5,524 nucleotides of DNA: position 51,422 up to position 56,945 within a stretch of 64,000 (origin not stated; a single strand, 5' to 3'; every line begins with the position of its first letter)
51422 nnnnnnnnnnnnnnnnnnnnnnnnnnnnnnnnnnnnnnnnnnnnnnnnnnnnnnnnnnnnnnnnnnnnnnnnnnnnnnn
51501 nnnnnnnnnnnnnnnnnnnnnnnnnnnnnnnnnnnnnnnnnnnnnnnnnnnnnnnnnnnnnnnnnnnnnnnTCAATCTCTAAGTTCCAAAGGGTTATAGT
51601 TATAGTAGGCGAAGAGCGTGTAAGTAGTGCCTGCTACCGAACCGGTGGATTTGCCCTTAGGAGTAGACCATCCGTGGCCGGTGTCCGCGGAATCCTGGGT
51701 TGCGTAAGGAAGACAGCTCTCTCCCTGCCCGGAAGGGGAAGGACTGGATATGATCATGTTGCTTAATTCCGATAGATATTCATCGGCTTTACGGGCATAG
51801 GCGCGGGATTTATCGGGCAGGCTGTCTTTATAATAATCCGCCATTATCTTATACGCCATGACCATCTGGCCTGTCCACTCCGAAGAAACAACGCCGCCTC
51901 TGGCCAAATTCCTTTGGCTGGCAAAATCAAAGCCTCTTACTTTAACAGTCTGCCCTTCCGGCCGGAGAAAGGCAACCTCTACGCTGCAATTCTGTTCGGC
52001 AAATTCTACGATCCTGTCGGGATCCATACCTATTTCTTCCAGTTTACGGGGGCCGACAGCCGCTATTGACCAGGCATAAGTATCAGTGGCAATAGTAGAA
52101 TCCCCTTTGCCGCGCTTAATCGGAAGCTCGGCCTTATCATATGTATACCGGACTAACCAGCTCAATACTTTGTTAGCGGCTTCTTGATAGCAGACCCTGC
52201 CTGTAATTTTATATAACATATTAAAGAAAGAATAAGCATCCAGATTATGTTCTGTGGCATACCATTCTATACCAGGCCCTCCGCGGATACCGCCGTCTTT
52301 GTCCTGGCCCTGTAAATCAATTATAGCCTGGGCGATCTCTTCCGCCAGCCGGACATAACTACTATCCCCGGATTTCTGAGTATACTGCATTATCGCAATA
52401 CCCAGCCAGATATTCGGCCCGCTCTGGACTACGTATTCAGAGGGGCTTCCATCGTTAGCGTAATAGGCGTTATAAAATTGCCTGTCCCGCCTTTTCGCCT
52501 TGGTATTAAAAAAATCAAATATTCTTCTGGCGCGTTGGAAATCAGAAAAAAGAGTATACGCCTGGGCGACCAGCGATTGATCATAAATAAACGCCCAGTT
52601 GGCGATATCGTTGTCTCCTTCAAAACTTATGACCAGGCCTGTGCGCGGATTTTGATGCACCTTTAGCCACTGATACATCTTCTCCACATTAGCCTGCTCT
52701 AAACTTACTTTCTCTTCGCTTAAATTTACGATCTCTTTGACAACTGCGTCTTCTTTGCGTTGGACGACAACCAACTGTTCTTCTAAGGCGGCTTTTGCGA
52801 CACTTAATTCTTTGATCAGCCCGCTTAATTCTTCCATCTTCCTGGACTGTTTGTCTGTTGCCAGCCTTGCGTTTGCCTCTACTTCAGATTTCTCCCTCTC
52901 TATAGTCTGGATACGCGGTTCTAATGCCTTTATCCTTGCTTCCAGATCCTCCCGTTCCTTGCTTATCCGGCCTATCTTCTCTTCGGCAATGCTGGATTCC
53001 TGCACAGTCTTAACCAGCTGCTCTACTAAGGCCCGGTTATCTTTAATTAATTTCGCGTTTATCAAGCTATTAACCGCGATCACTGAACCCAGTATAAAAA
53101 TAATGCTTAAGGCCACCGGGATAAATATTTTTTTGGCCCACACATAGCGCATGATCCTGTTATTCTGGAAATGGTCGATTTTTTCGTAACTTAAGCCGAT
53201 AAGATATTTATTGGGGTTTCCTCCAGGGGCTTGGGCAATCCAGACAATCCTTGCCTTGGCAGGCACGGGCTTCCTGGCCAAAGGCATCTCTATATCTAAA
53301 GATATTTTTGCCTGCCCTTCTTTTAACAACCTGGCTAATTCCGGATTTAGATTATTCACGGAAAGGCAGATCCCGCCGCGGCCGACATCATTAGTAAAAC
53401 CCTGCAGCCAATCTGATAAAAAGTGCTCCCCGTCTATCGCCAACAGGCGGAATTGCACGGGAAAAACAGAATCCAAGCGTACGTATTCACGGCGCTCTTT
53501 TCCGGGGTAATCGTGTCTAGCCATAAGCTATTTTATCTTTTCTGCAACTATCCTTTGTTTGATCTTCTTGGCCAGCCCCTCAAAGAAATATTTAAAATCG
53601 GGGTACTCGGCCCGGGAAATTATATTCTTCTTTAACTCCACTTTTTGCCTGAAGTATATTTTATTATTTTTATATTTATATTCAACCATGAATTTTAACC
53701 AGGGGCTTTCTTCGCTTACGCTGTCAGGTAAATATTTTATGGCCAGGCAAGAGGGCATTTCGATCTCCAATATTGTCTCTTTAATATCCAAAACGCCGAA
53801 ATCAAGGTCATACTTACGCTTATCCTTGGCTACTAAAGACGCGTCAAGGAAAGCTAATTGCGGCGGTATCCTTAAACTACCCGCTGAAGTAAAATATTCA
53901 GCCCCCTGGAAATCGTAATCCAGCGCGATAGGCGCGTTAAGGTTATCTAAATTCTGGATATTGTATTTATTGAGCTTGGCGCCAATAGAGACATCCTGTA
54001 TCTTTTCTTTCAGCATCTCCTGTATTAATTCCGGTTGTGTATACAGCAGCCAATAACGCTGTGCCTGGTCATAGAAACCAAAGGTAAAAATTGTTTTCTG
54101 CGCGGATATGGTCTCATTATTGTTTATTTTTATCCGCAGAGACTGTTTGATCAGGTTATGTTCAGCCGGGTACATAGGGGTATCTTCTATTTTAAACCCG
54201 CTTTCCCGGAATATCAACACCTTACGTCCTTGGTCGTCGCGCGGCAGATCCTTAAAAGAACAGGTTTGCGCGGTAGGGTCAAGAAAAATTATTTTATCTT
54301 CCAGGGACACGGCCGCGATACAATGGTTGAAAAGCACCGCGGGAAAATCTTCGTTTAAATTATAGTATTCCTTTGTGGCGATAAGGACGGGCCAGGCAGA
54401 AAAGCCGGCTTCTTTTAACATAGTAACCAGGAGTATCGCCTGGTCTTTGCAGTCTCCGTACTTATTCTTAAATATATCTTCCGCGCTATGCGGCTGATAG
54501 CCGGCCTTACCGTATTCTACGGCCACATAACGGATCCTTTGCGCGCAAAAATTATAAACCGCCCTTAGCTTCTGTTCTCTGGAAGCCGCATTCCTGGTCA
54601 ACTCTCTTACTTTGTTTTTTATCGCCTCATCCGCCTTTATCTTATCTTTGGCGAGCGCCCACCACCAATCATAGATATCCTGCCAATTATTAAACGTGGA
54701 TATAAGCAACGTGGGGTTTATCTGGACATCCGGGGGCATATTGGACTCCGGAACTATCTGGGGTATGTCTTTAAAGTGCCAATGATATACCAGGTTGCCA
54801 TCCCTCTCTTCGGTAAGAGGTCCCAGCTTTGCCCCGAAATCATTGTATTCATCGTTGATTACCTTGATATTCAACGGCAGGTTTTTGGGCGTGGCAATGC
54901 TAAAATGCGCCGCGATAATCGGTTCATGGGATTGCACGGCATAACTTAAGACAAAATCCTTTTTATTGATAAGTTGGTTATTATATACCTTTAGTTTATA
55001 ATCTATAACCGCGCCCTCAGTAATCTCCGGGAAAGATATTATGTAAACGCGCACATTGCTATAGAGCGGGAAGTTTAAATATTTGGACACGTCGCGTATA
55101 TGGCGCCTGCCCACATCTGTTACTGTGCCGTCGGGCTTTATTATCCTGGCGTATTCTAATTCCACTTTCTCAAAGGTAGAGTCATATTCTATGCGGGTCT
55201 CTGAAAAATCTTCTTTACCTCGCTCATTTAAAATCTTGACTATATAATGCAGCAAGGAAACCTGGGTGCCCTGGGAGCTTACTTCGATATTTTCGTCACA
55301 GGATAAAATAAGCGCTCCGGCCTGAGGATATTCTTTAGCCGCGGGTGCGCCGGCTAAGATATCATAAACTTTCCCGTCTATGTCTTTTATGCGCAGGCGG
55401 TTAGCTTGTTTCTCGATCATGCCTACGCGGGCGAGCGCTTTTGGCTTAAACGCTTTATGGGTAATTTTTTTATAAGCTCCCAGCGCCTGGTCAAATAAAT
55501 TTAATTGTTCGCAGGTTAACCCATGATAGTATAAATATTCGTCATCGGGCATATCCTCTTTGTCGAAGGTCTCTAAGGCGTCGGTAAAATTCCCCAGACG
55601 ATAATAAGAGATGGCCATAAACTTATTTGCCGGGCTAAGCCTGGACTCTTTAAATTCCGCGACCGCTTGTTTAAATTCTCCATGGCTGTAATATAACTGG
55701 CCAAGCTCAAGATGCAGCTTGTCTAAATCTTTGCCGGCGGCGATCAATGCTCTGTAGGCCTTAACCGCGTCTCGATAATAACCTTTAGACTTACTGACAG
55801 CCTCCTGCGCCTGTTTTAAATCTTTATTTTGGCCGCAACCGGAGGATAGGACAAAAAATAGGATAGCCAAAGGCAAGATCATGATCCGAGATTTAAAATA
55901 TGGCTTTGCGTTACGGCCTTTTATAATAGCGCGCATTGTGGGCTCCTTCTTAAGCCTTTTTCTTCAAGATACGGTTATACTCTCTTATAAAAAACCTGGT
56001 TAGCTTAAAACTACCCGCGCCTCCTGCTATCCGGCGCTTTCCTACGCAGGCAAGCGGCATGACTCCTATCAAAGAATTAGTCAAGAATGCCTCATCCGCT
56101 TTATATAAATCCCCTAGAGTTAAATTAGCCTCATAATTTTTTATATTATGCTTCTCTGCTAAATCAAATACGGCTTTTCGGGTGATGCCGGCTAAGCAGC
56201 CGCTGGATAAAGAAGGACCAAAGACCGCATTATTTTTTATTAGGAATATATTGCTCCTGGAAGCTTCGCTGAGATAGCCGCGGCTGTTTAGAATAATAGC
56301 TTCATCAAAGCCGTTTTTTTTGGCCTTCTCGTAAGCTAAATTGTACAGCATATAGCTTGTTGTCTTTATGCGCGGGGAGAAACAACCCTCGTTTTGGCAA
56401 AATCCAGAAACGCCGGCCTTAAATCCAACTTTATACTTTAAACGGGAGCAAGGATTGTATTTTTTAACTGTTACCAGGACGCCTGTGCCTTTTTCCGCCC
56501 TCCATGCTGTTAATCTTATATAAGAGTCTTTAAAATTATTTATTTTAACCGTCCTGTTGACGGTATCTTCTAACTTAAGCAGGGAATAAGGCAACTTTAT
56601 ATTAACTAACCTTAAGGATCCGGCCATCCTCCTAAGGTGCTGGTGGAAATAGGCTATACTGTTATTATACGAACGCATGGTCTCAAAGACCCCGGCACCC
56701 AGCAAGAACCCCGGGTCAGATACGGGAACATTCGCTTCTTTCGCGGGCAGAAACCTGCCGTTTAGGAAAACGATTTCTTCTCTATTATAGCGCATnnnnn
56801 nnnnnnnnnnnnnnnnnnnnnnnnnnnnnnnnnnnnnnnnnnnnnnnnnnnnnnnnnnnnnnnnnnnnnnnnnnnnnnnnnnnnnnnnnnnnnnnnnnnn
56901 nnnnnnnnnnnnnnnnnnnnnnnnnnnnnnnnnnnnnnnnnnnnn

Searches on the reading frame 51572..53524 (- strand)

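Call 68: search_protein_families(library=pfam, proteins=[window:51572-53524:-], max_evalue=0.00001)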
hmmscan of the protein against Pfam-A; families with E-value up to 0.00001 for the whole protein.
window:51572-53524:- (650 aa): 1 family
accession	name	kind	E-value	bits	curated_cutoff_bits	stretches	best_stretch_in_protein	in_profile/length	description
PF07238.19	PilZ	-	1.7e-06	28.7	22.5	1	10-128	1-100/102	PilZ domain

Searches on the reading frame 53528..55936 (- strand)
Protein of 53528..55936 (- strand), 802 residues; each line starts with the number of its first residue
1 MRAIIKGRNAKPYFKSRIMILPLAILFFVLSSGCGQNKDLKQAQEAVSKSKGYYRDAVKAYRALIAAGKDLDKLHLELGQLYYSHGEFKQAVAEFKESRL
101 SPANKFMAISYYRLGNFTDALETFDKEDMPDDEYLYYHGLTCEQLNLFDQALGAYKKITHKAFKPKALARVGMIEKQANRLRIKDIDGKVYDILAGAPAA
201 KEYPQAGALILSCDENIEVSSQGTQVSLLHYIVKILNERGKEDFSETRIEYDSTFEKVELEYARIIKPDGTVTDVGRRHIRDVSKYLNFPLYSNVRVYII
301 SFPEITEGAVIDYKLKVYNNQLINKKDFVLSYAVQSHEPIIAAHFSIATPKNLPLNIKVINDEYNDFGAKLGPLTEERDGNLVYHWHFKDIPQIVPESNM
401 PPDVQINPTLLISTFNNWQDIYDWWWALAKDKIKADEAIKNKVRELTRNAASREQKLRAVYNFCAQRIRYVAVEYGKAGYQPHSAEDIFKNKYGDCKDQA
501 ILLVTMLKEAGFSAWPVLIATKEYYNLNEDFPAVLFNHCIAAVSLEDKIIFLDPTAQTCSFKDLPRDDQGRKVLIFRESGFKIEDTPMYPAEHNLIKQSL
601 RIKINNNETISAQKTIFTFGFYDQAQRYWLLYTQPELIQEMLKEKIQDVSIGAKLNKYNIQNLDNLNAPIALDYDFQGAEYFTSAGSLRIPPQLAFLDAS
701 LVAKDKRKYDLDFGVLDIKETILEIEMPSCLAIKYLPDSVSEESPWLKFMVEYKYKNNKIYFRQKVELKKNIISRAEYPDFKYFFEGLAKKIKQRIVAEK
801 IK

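Call 3: search_protein_families(library=pfam, proteins=[window:53528-55936:-], max_evalue=0.01)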
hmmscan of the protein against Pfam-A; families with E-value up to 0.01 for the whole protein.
window:53528-55936:- (802 aa): 13 families
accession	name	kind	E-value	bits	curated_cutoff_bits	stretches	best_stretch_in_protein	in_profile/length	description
PF12969.12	DUF3857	-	5.2e-29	101.9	24.6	1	222-393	2-168/170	Domain of Unknown Function with PDB structure (DUF3857)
PF01841.26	Transglut_core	-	9.2e-10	39.2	23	1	442-518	3-76/108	Transglutaminase-like superfamily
PF13432.12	TPR_16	-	3.8e-09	37.3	32.7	1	42-103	3-63/65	Tetratricopeptide repeat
PF12895.13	ANAPC3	-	4.7e-09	36.8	27.2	2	51-125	2-80/82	Anaphase-promoting complex, cyclosome, subunit 3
PF07719.23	TPR_2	-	5.3e-06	26.6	27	0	74-97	3-26/34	Tetratricopeptide repeat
PF12970.12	DUF3858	-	6.1e-05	23.6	27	1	725-787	43-105/116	Domain of Unknown Function with PDB structure (DUF3858)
PF24575.1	TPR_Slam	-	0.0003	21.6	35.2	1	42-95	51-104/104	Surface lipoprotein assembly modifier, N-terminal TPR repeats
PF14559.12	TPR_19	-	0.00036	21.2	25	0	54-97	7-50/68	Tetratricopeptide repeat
PF00515.34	TPR_1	-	0.00047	20.3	27.8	0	107-126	7-26/34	Tetratricopeptide repeat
PF13428.12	TPR_14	-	0.001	20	23.5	0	52-81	15-44/44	Tetratricopeptide repeat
PF13176.12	TPR_7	-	0.0039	17.6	27.9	0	50-71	11-32/36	Tetratricopeptide repeat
PF04473.18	DUF553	-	0.0047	16.8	20.5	0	454-557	16-116/140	Transglutaminase-like domain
PF13424.12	TPR_12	-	0.0082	16.7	30.1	0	50-98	22-71/77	Tetratricopeptide repeat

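Call 4: search_protein_families(library=ncbifam, proteins=[window:53528-55936:-], max_evalue=0.01)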
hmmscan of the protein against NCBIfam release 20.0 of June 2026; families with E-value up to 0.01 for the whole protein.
window:53528-55936:- (802 aa): 1 family
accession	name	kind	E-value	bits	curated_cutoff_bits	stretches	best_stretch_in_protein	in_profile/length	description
NF040959.1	MamA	equivalog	0.0016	17.9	200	1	46-168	45-176/204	magnetosome protein MamA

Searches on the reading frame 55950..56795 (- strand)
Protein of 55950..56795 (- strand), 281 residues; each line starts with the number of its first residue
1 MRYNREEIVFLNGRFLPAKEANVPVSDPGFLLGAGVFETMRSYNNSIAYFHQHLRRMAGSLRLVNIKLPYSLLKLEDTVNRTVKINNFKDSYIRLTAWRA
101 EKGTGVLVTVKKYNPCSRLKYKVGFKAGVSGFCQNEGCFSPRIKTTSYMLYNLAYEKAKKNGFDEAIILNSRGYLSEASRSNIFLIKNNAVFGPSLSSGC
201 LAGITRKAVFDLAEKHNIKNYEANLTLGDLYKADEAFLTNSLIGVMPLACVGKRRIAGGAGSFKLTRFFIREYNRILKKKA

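Call 3: search_protein_families(library=pfam, proteins=[window:55950-56795:-], max_evalue=0.01)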
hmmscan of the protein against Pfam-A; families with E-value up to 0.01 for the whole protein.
window:55950-56795:- (281 aa): 1 family
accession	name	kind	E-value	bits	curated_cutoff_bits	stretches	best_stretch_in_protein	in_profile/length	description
PF01063.24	Aminotran_4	-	1.6e-60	205.1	28.5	1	35-248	1-220/223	Amino-transferase class IV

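Call 4: search_protein_families(library=ncbifam, proteins=[window:55950-56795:-], max_evalue=0.01)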
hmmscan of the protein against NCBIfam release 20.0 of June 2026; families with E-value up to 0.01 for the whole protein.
window:55950-56795:- (281 aa): 23 families
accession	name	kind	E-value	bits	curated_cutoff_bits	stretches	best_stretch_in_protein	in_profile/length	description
NF006185.0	PRK08320.1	subfamily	7.3e-56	189.5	363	1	6-279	2-285/292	branched-chain amino acid aminotransferase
TIGR01122.1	ilvE_I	equivalog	1.4e-49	168.9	245.55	1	10-279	1-286/298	branched-chain-amino-acid transaminase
NF005146.0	PRK06606.1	equivalog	1.8e-47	161.8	279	1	4-278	4-293/307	branched-chain amino acid transaminase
NF009126.0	PRK12479.1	equivalog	3.1e-43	148.1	518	1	6-278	3-285/299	branched-chain-amino-acid transaminase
NF005800.0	PRK07650.1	equivalog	1.6e-41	142.5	308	1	8-278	2-277/290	aminodeoxychorismate lyase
NF005726.0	PRK07544.1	equivalog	1e-39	136.4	396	1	4-279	8-290/295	branched-chain amino acid aminotransferase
NF005209.0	PRK06680.1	subfamily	4.9e-38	130.6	320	1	6-261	2-267/286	D-amino-acid transaminase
TIGR01121.1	D_amino_aminoT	equivalog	2.4e-31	108.9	277.45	1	9-260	2-259/276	D-amino-acid transaminase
TIGR03461.1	pabC_Proteo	equivalog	5.8e-30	104.4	176.85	2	155-254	149-248/262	aminodeoxychorismate lyase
NF004761.0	PRK06092.1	equivalog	2e-28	99.4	260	2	156-255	152-251/268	aminodeoxychorismate lyase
NF005888.0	PRK07849.1-3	equivalog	7.3e-26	90.8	273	2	143-257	160-275/298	aminodeoxychorismate lyase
NF009896.0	PRK13356.1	equivalog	1.6e-23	83.2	262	1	4-260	5-270/287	branched-chain amino acid aminotransferase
NF009066.0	PRK12400.1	equivalog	1.6e-22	80.3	538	1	21-278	21-283/290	D-amino-acid transaminase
NF006734.0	PRK09266.1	subfamily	4.8e-15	55.5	202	1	31-258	26-250/270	hypothetical protein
NF005886.0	PRK07849.1-1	equivalog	6.8e-15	55.1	253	1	26-242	31-258/291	aminodeoxychorismate lyase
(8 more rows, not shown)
